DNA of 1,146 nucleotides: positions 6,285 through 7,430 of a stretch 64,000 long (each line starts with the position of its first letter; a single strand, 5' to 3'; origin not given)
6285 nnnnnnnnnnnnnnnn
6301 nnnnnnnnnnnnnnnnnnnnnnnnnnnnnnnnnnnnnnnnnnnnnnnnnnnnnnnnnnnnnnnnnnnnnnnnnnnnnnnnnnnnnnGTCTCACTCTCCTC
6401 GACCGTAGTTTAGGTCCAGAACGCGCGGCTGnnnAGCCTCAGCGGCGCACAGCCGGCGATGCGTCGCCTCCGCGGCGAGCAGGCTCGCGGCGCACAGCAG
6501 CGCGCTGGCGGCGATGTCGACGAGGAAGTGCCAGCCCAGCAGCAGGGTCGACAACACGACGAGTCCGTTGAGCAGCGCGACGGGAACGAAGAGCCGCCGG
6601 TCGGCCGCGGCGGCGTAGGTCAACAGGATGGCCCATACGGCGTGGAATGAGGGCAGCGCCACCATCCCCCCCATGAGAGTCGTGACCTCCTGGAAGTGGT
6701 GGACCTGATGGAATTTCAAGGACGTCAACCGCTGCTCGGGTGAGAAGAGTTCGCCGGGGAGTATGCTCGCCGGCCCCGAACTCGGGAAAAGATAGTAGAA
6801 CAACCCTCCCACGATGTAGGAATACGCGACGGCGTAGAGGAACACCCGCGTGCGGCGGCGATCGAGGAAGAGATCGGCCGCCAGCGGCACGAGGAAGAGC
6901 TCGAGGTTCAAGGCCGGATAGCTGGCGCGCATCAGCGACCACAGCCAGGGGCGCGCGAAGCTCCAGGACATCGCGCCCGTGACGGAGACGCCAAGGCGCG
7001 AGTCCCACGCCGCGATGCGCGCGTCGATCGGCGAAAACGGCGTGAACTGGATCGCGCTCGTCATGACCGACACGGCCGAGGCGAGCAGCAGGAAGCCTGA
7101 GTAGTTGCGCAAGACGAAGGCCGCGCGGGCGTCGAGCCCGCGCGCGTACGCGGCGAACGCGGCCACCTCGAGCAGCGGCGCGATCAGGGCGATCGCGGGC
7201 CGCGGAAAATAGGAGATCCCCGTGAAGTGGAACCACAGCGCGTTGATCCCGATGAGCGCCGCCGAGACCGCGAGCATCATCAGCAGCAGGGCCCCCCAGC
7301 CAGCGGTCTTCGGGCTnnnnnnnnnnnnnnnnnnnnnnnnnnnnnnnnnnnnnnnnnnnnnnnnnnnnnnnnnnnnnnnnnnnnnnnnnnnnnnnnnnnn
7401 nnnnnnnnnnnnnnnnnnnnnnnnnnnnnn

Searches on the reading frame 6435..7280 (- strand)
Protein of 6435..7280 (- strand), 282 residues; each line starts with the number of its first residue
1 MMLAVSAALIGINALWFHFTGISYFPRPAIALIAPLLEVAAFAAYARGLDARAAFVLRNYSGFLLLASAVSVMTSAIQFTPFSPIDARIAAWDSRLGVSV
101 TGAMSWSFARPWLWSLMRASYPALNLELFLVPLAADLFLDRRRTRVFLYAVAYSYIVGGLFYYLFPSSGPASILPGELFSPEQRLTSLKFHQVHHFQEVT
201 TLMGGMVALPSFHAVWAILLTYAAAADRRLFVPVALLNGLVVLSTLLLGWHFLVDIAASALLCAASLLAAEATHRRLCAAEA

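Call 53: search_protein_families(library=pfam, proteins=[window:6435-7280:-], max_evalue=0.001)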
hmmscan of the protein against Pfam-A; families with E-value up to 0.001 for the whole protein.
window:6435-7280:- (282 aa): 2 families
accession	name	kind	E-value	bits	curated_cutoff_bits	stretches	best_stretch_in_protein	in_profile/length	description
PF14378.12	PAP2_3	-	2.7e-28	99.5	27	1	88-268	2-189/190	PAP2 superfamily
PF01569.27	PAP2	-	0.00044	20.4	27.2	1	211-270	53-121/130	PAP2 superfamily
